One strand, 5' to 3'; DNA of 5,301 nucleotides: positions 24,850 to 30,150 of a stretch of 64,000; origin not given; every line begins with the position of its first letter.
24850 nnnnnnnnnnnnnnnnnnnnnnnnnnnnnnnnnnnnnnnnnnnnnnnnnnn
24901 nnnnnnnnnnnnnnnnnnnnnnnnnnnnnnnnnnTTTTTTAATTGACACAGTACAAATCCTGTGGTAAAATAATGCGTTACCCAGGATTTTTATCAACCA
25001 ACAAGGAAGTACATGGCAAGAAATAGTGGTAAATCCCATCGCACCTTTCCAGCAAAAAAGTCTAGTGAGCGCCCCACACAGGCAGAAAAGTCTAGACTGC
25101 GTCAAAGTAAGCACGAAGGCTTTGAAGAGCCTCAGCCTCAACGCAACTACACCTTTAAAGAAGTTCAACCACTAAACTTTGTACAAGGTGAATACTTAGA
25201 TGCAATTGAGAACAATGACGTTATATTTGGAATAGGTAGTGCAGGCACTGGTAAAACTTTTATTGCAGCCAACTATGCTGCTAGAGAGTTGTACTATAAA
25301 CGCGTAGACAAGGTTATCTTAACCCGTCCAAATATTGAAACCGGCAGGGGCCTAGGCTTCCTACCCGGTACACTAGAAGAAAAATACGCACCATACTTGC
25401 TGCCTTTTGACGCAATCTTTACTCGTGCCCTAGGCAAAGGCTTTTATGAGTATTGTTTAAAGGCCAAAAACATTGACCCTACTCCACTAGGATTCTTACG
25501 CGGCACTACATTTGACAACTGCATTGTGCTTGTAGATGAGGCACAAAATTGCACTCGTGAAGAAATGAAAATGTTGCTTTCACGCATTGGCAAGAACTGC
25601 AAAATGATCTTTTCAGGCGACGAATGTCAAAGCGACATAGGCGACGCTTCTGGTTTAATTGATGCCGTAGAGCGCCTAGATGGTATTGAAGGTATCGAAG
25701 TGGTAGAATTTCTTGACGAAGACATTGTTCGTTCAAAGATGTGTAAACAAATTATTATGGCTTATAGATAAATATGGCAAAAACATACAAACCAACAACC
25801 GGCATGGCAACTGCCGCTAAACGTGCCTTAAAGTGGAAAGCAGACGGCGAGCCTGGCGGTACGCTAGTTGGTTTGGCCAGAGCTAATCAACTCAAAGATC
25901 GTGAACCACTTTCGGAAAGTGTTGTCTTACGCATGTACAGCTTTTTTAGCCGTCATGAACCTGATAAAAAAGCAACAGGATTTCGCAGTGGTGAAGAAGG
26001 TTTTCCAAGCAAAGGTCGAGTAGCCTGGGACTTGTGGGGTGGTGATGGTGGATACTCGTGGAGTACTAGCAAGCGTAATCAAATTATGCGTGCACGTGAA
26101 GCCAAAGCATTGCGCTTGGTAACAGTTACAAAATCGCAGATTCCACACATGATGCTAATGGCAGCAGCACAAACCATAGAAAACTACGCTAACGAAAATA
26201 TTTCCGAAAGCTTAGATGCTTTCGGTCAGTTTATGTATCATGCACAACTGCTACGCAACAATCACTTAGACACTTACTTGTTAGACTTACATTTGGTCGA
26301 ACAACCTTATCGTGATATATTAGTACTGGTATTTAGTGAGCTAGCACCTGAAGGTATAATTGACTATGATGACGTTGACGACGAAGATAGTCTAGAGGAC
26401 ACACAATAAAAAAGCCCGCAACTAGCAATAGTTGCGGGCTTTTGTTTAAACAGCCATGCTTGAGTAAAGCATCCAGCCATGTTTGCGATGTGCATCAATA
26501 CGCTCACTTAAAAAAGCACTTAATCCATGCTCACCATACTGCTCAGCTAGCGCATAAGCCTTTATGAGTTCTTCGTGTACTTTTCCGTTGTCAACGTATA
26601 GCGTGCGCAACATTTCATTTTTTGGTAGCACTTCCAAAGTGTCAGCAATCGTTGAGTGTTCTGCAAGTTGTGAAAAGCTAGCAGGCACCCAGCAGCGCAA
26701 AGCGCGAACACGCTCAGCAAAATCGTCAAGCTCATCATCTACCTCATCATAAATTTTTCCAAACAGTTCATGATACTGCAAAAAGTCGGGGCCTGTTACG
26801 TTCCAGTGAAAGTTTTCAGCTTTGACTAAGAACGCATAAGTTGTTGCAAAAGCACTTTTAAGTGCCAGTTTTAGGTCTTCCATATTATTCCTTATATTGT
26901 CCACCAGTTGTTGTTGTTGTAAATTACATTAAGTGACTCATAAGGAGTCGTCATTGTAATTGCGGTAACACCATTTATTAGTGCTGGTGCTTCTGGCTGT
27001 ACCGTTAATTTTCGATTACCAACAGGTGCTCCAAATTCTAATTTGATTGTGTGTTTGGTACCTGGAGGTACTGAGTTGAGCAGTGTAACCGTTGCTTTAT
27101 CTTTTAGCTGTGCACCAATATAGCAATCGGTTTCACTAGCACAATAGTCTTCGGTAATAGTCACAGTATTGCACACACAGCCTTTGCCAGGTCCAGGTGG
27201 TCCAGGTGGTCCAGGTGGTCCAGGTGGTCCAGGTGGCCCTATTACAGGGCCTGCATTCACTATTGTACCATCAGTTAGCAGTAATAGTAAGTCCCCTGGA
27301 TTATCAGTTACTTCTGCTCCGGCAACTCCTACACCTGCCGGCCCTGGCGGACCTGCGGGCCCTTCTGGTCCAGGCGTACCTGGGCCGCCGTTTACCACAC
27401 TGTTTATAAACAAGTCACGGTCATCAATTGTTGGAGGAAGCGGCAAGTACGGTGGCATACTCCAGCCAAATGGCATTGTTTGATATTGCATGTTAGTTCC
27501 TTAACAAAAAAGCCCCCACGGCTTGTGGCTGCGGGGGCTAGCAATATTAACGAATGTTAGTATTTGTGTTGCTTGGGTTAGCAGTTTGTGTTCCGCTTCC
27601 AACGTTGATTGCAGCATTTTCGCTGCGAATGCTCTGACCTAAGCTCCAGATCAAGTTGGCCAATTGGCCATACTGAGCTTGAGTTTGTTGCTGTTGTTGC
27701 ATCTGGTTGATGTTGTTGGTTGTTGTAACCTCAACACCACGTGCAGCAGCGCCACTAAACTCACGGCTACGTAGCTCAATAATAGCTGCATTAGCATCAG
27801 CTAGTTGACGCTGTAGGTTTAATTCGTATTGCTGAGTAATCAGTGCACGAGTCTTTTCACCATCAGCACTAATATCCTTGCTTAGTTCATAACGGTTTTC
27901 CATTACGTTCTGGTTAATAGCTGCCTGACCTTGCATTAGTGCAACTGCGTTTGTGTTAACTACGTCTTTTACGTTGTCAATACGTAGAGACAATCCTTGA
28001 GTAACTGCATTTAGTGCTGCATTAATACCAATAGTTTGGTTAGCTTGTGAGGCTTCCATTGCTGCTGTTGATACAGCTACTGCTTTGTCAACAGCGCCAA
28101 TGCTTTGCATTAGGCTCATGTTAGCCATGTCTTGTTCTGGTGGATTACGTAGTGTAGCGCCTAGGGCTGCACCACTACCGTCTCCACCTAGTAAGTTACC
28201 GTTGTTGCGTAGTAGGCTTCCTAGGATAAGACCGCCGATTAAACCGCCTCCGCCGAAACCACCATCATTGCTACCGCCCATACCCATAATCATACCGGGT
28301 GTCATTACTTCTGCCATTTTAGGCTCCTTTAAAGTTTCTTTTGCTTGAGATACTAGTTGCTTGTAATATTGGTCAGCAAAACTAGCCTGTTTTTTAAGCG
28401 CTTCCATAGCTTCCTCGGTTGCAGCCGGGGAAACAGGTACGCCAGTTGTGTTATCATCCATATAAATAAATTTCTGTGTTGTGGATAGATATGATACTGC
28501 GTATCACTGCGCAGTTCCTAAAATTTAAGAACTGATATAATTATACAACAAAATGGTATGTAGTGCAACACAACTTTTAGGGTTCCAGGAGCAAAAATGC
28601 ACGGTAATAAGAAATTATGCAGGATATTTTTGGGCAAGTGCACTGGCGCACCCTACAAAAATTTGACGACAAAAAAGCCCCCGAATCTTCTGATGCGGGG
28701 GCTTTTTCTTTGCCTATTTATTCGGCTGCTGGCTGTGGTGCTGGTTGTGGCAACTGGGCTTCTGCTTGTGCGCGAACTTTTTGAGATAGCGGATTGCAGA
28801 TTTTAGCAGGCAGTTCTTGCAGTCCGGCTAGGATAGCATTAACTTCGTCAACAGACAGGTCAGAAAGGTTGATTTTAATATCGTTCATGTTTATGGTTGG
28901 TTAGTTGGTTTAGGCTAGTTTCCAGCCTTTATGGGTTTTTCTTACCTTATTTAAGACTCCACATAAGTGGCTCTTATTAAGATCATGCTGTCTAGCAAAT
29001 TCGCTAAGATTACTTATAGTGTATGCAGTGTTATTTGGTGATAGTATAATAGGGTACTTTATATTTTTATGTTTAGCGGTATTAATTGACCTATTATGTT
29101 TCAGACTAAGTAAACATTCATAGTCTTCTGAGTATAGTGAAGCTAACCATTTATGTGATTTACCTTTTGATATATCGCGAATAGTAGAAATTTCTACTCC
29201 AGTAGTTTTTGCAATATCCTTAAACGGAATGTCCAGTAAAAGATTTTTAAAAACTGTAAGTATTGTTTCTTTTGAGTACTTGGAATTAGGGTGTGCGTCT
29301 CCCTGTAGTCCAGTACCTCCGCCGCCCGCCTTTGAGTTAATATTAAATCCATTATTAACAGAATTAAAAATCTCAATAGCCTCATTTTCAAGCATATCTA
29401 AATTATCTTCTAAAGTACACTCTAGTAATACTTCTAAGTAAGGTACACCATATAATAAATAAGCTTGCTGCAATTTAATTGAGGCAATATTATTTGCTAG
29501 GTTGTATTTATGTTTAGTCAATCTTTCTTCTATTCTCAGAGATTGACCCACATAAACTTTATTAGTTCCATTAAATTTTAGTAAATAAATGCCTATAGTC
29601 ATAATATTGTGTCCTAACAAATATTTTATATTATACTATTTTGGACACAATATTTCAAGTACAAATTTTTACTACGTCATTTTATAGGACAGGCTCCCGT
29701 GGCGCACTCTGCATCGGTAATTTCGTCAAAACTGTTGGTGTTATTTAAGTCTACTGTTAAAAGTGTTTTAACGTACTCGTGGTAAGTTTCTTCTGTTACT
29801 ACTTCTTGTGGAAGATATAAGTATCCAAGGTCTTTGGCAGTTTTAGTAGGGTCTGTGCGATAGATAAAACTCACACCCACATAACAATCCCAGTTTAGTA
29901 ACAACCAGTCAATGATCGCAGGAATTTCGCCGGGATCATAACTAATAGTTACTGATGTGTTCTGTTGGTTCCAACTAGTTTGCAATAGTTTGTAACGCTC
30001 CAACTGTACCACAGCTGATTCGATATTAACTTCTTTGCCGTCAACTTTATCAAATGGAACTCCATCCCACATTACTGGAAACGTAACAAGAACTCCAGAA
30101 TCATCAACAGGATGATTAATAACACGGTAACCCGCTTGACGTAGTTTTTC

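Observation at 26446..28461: Phage-encoded Dps-like ferritin in an operon with a collagen-like protein and a Gly/Gln-rich protein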

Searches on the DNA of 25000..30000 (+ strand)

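Call 5: search_dna_similar(query=window:25000-30000:+, collection=phages, mode=near, max_rows=25)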
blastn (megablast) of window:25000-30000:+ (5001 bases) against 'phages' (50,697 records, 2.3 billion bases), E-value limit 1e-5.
No match.

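Call 67: search_rna_families(source=window, start=26300, end=28800, threshold=evalue, max_evalue=1)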
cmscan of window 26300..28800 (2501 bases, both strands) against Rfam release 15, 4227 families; matches with E-value up to 1: 13.
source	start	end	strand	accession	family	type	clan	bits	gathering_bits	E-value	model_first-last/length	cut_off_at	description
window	26357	26448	+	RF00506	Thr_leader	Cis-reg; leader;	-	28.8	55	0.01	1-118/118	no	Threonine operon leader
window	28624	28713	+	RF02074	STnc240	Gene; sRNA;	-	28.5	55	0.17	1-77/77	no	Enterobacterial sRNA STnc240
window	28670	28771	-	RF00506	Thr_leader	Cis-reg; leader;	-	25.7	55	0.055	1-118/118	no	Threonine operon leader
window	26405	26480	-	RF00506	Thr_leader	Cis-reg; leader;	-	25.4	55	0.066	1-118/118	no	Threonine operon leader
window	28565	28710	+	RF00514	His_leader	Cis-reg; leader;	-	25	49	0.29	1-126/126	no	Histidine operon leader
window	28570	28709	+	RF00506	Thr_leader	Cis-reg; leader;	-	23.5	55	0.18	1-118/118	no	Threonine operon leader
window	26408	26476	-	RF00512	Leu_leader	Cis-reg; leader;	-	21.6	50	0.21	1-148/148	no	Leucine operon leader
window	26407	26445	+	RF02442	SpF66_sRNA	Gene; sRNA;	-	21.4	42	0.026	191-231/239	no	Streptococcus sRNA SpF66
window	28053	28106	+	RF03278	mir-980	Gene; miRNA;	-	21.3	47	0.19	1-80/80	no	mir-980 microRNA precursor family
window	26392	26445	+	RF00512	Leu_leader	Cis-reg; leader;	-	20.8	50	0.33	1-148/148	no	Leucine operon leader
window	26406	26481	-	RF00513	Trp_leader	Cis-reg; leader;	-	20.5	41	0.55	1-100/100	no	Tryptophan operon leader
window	28672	28713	+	RF00489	ctRNA_p42d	Gene; antisense;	-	19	50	0.99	1-46/46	no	ctRNA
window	28373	28460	-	RF01563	DdR13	Gene; snRNA; snoRNA; CD-box;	-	18.9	65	0.96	1-80/80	no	Dictyostelium snoRNA DdR13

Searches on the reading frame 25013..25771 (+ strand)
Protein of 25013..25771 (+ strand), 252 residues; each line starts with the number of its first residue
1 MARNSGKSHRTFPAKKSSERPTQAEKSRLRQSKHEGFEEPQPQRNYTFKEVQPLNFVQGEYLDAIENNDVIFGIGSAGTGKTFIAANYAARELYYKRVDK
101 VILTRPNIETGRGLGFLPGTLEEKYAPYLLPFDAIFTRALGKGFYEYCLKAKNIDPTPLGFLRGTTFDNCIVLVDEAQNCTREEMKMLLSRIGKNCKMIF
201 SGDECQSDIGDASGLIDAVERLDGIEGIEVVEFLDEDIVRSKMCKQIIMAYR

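Call 3: search_protein_families(library=pfam, proteins=[window:25013-25771:+], max_evalue=0.01)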
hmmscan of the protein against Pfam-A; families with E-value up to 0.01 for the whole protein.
window:25013-25771:+ (252 aa): 5 families
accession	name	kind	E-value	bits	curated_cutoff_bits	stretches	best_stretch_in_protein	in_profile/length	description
PF02562.22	PhoH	-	6.5e-65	218.9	27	1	51-251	2-204/205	PhoH-like protein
PF13245.12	AAA_19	-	5.6e-07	30.2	25.1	1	167-207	89-129/134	AAA domain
PF13604.12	AAA_30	-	6.3e-07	29.8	27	1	58-218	6-139/191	AAA domain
PF13401.12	AAA_22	-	0.0002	22.1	27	0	70-92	7-29/130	AAA domain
PF00580.27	UvrD-helicase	-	0.0019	18.4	23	0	71-99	16-44/271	UvrD/REP helicase N-terminal domain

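Call 4: search_protein_families(library=phrogs, proteins=[window:25013-25771:+], max_evalue=0.01)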
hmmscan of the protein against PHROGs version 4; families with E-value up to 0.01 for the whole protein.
window:25013-25771:+ (252 aa): 8 families
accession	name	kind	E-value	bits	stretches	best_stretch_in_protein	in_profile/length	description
phrog_170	-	other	3e-78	264.5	1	23-251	51-277/323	PhoH-like phosphate starvation-inducible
phrog_2765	-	other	2.6e-42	146.2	1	27-244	208-436/443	PhoH-like phosphate starvation-inducible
phrog_32482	-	other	2.4e-20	73.7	1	68-249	397-581/589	PhoH-like phosphate starvation-inducible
phrog_2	-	head and packaging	7.8e-07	29.2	1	57-201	269-399/807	terminase large subunit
phrog_325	-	DNA, RNA and nucleotide metabolism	4.9e-06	26.1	0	168-206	575-613/986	Dda-like helicase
phrog_2666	-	head and packaging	0.001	18.8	1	50-185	303-438/555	terminase large subunit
phrog_4412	-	DNA, RNA and nucleotide metabolism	0.0012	18.3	0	168-206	421-459/743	exonuclease V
phrog_979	-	head and packaging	0.0077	15.9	0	172-197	268-293/642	terminase large subunit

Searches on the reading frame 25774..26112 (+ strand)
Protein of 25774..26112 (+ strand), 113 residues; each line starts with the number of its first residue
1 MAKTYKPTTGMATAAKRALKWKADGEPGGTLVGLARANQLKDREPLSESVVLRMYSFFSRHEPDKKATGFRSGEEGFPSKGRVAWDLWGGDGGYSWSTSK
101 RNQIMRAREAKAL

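Call 48: search_dna_similar(query=window:25774-26112:+, collection=phages, mode=protein, max_rows=40, max_evalue=0.001, rows=spread)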
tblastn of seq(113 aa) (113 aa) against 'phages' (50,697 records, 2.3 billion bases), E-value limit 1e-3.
Records with a match: 80; places in all: 80; records where one place covers at least 80% of the query: 63.
Best place of each record, by identity: <60% 80.
By first word of the organism name: Vibrio 55; Roseobacter 7; Synechococcus 6; Halorubrum 5; Pseudomonas 2; Halogranum 2; Actinomycetia 1; Limnohabitans 1; Salicola 1.
By host as written in the record: Vibrio lentus 34; - 9; Vibrio splendidus 5; Vibrio cyclitrophicus 4; Roseobacter sp. FZCC0197 3; Synechococcus sp. CB0202 2; Synechococcus sp. CB0201 2; Halorubrum sp. s5a-3 2; and 14 more.
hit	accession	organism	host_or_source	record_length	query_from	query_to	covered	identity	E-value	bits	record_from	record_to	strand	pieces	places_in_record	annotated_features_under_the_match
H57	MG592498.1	Vibrio phage 1.123.O._10N.286.48.F3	Enterovibrio norvegicus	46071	1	109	96%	55.8%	4e-22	95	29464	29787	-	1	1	hypothetical protein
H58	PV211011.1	Roseobacter phage CRP-821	Roseobacter sp. FZCC0197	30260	1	113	100%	50.4%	4e-30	117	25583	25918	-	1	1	major capsid protein | portal protein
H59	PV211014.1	Roseobacter phage CRP-831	Roseobacter sp. FZCC0196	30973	1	113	100%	50.4%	4e-30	117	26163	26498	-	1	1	major capsid protein | portal protein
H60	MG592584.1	Vibrio phage 1.214.O._10N.222.54.F11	Vibrio cyclitrophicus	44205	5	107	91%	54.2%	1e-23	99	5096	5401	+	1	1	coil containing protein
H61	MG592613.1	Vibrio phage 1.247.B._10N.261.54.E12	Vibrio splendidus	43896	5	107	91%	52.3%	8e-22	94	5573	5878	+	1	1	coil containing protein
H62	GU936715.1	Synechococcus phage S-CBS3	Synechococcus sp. CB0202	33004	7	113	95%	49.5%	4e-26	106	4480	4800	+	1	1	major capsid protein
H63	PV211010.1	Roseobacter phage CRP-811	Roseobacter sp. FZCC0198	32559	4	97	83%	56.4%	2e-29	115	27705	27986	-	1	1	major capsid protein | portal protein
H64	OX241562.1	Vibrio phage 150E35-1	Seawater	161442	2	97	85%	54.0%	3e-15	76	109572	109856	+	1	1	putative Protein of unknown function DUF2945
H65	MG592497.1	Vibrio phage 1.122.B._10N.286.46.F8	Vibrio cyclitrophicus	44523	5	97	82%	55.7%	2e-21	92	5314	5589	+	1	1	coil containing protein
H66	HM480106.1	Synechococcus phage S-CBS1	Synechococcus sp. CB0201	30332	7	113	95%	47.7%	4e-25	103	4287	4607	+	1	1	major capsid protein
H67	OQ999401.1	Actinomycetia phage DSL-LC01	Actinomycetia bacterium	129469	3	113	98%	39.6%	6e-17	80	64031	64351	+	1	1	capsid maturation protease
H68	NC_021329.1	Halorubrum tailed virus 4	Halorubrum sp. s5a-3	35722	15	112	87%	44.6%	2e-11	64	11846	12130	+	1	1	30: hypothetical protein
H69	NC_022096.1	Pseudomonas phage PaBG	Pseudomonas aeruginosa PAO1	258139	14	109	85%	43.8%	2e-17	82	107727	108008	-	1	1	putative DNA-binding protein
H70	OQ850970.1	Halorubrum tailed virus BLv36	Halorubrum sp. BL36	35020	25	113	79%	40.7%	5e-8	55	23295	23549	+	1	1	hypothetical protein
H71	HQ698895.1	Synechococcus phage S-CBS4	Synechococcus sp. CB0101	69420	2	111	97%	31.7%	1e-8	57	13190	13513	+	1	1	hypothetical protein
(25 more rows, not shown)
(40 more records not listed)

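Call 49: get_annotated_region(hit=H62, flank=4000)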
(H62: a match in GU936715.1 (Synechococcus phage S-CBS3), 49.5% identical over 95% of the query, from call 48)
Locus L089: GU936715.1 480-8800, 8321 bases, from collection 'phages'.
description: Synechococcus phage S-CBS3, complete genome.
organism: Synechococcus phage S-CBS3 (NCBI taxid 753085)
taxonomy: Viruses; Duplodnaviria; Heunggongvirae; Uroviricota; Caudoviricetes
host: Synechococcus sp. CB0202; source: surface water in Chesapeake Bay stn. 804; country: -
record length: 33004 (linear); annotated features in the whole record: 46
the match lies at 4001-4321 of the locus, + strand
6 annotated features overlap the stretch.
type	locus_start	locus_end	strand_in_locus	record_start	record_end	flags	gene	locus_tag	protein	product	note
CDS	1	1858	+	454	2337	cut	terL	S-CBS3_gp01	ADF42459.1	large terminase subunit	-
CDS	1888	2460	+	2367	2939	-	-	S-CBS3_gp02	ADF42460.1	putative phage-related protein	-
CDS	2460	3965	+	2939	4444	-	-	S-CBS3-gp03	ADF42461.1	lambda-like phage portal protein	-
CDS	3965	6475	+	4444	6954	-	-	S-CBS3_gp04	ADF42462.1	major capsid protein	-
CDS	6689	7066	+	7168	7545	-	-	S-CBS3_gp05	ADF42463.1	hypothetical protein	-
CDS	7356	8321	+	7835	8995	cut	mtd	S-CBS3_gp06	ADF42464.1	major tropism determinant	-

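Call 50: get_annotated_region(hit=H67, flank=4000)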
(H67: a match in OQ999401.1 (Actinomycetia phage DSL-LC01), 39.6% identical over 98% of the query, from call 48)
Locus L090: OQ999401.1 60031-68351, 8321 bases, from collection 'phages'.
description: Actinomycetia phage DSL-LC01, complete genome.
organism: Actinomycetia phage DSL-LC01 (NCBI taxid 3058956)
taxonomy: Viruses; Duplodnaviria; Heunggongvirae; Uroviricota; Caudoviricetes
host: Actinomycetia bacterium; source: water sample of Dishui Lake; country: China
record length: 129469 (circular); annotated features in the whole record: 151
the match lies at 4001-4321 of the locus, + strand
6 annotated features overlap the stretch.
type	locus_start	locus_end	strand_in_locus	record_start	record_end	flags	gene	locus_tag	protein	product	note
CDS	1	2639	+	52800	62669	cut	-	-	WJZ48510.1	hypothetical protein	-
CDS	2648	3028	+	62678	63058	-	-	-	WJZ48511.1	hypothetical protein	-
CDS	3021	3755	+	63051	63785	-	-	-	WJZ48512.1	high potential iron-sulfur protein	-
CDS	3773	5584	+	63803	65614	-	-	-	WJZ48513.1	capsid maturation protease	-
CDS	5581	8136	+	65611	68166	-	-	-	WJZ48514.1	capsid maturation protease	-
CDS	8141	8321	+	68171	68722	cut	-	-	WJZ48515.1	capsid maturation protease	-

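Call 52: search_protein_families(library=pfam, proteins=[L089:3965-6475:+], max_evalue=1)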
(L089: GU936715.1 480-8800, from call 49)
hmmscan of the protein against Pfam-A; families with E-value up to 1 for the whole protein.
L089:3965-6475:+ (836 aa): 4 families
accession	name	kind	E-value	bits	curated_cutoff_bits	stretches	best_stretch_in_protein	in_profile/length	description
PF05065.19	Phage_capsid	-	5.3e-42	144.6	24.2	1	578-832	10-278/280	Phage capsid family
PF04586.22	Peptidase_S78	-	0.00012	22.6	21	1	275-373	48-147/165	Caudovirus prohead serine protease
PF23976.1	DUF7302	-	0.13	13.1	24.9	0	444-483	16-50/61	Family of unknown function (DUF7302)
PF25256.1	DUF7857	-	0.42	11.6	27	0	596-623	20-47/123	Family of unknown function (DUF7857)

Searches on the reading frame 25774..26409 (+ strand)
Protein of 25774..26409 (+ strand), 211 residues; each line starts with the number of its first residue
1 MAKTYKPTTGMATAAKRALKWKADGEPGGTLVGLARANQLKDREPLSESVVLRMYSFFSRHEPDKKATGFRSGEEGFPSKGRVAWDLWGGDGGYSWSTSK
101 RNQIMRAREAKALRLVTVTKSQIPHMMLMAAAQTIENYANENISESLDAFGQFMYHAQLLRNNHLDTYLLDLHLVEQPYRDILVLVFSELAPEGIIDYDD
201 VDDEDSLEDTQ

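Call 3: search_protein_families(library=pfam, proteins=[window:25774-26409:+], max_evalue=0.01)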
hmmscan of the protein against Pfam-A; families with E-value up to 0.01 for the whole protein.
window:25774-26409:+ (211 aa): 0 families

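Call 4: search_protein_families(library=phrogs, proteins=[window:25774-26409:+], max_evalue=0.01)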
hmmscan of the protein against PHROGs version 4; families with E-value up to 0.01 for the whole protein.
window:25774-26409:+ (211 aa): 1 family
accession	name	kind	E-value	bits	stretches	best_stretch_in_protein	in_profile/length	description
phrog_2859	-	unknown function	4.3e-28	98.7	1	7-102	165-262/740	-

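Call 6: search_protein_families(library=ncbifam, proteins=[window:25774-26409:+], max_evalue=0.01)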
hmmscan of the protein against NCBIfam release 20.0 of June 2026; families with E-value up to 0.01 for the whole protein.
window:25774-26409:+ (211 aa): 0 families

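Call 52: search_protein_families(library=pfam, proteins=[window:25774-26409:+], max_evalue=1)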
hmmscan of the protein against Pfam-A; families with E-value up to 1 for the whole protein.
window:25774-26409:+ (211 aa): 1 family
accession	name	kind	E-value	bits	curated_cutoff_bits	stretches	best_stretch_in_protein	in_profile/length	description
PF06964.18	Alpha-L-AF_C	-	0.15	12.7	27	1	130-179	45-94/165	Alpha-L-arabinofuranosidase C-terminal domain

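Call 59: search_protein_families(library=padloc, proteins=[window:25774-26409:+], max_evalue=0.01)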
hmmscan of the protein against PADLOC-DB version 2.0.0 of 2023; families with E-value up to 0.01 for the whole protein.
window:25774-26409:+ (211 aa): 0 families
